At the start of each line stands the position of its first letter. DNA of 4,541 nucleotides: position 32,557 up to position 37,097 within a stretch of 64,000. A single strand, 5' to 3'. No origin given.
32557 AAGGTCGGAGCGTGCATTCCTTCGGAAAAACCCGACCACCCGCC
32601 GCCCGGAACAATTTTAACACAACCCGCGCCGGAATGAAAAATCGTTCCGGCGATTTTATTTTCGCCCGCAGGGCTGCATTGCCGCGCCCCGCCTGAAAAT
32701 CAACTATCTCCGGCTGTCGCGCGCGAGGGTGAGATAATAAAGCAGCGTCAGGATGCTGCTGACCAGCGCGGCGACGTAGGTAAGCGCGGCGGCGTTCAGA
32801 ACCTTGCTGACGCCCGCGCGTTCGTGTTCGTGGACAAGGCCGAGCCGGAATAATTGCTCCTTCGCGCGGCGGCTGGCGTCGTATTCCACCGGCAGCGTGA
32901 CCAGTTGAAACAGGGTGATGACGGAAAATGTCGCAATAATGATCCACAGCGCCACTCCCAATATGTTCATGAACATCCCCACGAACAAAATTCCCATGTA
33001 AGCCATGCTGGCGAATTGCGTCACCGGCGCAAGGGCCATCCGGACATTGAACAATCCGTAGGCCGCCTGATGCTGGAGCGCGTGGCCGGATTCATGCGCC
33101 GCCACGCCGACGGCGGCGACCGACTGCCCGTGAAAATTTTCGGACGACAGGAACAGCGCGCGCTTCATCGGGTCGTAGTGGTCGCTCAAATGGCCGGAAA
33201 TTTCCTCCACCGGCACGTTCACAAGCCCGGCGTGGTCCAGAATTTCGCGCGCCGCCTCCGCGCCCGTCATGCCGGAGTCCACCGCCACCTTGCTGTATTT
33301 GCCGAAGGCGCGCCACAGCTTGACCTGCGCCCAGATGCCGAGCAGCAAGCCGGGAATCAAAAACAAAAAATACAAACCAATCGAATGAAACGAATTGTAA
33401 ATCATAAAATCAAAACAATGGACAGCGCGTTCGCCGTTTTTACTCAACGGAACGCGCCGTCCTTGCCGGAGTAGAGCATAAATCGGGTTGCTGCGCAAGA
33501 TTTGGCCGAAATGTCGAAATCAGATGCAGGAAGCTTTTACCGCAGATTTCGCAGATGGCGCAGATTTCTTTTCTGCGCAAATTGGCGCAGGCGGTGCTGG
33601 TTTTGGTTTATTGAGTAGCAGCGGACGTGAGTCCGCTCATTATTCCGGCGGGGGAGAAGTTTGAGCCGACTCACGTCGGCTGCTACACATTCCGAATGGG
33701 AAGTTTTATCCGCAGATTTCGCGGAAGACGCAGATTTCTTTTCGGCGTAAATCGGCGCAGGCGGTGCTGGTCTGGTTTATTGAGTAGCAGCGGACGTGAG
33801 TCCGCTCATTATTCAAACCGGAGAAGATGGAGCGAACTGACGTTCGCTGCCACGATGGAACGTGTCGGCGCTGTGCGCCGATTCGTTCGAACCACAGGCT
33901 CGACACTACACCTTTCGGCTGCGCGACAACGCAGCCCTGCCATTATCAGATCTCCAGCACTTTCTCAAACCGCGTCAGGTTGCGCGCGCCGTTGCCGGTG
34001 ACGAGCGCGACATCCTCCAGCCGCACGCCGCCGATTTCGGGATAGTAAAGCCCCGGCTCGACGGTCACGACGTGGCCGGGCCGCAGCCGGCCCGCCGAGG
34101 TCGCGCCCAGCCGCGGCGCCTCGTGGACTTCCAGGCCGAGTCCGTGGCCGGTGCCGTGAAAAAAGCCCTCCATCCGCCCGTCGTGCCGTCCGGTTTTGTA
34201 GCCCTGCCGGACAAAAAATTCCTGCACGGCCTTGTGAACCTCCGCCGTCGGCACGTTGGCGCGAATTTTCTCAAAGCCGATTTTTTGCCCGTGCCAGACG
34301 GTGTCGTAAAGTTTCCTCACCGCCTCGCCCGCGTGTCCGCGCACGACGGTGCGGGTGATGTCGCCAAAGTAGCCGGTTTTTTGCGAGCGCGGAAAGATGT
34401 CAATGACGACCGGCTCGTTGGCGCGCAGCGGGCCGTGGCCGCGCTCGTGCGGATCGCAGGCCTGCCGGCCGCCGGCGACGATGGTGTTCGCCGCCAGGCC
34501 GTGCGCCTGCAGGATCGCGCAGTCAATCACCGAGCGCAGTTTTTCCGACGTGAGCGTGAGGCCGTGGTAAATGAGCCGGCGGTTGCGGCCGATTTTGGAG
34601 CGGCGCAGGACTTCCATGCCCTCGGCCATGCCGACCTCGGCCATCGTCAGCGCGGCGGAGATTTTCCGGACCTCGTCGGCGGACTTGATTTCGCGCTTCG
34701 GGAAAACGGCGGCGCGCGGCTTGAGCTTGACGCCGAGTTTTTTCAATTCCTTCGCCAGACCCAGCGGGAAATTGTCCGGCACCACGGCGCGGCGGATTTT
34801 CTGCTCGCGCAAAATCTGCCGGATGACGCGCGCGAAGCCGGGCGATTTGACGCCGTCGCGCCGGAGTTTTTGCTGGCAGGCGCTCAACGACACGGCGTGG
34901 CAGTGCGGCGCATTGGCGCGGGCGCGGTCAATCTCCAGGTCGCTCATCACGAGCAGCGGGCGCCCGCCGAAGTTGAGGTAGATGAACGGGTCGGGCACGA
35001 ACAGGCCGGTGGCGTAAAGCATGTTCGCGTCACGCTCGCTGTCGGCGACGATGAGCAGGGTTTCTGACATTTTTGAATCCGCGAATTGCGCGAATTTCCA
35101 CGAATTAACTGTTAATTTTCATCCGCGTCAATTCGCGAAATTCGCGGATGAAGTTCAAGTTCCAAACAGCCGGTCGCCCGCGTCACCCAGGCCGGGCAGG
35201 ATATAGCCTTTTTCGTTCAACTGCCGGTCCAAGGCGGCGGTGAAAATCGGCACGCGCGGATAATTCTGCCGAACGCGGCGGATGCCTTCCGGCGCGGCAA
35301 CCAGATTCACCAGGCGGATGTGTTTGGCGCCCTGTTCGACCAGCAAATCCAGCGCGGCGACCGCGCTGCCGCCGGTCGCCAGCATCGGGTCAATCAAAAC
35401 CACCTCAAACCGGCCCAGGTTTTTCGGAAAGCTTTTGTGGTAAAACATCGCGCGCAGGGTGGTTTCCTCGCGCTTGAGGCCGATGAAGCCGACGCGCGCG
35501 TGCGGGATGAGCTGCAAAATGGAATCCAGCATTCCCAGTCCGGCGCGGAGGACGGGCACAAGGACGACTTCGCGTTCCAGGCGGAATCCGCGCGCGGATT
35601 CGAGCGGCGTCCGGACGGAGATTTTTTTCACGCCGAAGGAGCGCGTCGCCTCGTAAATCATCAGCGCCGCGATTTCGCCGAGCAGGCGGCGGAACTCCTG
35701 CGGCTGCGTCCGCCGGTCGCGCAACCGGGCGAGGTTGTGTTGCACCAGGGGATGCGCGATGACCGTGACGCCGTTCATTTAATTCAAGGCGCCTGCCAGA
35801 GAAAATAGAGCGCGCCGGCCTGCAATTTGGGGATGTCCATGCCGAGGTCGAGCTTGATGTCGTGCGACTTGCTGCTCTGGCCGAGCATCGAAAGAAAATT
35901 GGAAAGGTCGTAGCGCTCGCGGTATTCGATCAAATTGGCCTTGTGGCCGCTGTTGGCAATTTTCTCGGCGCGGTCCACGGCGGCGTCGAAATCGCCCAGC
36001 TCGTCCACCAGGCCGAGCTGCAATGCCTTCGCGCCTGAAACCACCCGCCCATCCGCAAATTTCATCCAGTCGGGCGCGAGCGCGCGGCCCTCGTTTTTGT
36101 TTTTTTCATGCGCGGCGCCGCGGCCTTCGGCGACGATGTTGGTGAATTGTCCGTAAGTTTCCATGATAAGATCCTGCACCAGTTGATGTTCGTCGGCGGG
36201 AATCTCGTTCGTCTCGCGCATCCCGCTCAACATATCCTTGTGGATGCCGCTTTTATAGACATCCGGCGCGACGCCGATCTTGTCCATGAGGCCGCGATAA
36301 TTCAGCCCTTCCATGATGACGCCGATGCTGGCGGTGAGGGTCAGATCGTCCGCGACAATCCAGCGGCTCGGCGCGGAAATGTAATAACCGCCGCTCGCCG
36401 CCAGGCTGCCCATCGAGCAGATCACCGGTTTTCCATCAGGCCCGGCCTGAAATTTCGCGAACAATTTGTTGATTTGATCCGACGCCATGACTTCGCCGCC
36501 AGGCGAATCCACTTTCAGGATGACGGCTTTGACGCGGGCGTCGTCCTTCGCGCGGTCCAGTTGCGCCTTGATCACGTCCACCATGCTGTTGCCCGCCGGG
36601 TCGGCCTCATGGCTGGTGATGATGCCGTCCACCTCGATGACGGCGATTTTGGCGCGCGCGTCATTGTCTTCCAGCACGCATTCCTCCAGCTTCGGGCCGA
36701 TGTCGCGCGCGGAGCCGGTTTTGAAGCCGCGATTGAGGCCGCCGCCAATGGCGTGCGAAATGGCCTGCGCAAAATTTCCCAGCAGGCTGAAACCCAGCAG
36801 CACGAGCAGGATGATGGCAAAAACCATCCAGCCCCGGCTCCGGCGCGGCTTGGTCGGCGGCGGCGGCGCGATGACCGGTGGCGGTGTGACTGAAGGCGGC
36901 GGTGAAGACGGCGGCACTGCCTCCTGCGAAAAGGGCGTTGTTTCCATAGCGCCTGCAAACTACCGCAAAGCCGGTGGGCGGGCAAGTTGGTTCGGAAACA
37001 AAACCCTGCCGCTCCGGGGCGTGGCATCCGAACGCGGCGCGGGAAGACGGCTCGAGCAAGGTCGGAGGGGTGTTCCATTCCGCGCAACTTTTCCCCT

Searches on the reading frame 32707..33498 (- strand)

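Call 58: search_protein_families(library=pfam, proteins=[window:32707-33498:-], max_evalue=0.001)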
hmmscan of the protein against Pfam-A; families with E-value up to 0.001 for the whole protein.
window:32707-33498:- (264 aa): 1 family
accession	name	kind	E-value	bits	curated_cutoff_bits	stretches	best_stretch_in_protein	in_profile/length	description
PF04298.18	Zn_peptidase_2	-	1.2e-79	267.4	27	1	43-259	1-217/218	Putative neutral zinc metallopeptidase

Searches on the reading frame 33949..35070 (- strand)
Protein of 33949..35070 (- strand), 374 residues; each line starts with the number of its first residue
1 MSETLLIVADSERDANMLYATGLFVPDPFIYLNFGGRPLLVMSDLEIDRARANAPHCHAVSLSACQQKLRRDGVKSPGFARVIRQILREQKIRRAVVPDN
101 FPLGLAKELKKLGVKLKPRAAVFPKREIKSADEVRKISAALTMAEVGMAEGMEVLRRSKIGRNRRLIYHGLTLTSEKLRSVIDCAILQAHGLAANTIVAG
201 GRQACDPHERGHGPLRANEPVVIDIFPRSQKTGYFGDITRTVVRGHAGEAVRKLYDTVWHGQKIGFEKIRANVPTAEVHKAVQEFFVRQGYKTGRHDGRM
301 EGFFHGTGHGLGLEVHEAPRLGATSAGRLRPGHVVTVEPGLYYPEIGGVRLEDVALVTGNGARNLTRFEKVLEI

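Call 58: search_protein_families(library=pfam, proteins=[window:33949-35070:-], max_evalue=0.001)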
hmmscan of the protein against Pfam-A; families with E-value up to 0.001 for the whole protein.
window:33949-35070:- (374 aa): 1 family
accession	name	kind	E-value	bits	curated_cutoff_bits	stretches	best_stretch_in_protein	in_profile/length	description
PF00557.29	Peptidase_M24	-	3.9e-43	148.1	23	1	137-358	3-207/208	Metallopeptidase family M24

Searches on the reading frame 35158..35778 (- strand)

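Call 58: search_protein_families(library=pfam, proteins=[window:35158-35778:-], max_evalue=0.001)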
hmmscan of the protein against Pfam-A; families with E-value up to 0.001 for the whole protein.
window:35158-35778:- (207 aa): 2 families
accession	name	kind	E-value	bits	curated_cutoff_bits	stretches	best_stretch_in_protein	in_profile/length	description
PF14681.12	UPRTase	-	2.4e-68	230.1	27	1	6-207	1-206/206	Uracil phosphoribosyltransferase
PF00156.33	Pribosyltran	-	3.9e-09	36.4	26.3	1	69-176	29-140/158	Phosphoribosyl transferase domain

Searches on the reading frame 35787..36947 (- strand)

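Call 58: search_protein_families(library=pfam, proteins=[window:35787-36947:-], max_evalue=0.001)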
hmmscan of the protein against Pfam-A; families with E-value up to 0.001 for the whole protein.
window:35787-36947:- (387 aa): 2 families
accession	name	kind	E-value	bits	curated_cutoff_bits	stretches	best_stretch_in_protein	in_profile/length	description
PF01343.23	Peptidase_S49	-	1.9e-36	125.8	24.9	1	171-331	5-151/154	Peptidase family S49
PF25145.1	NfeD1b_N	-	0.00033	20.7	40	1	124-194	17-81/189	NfeD1b, N-terminal domain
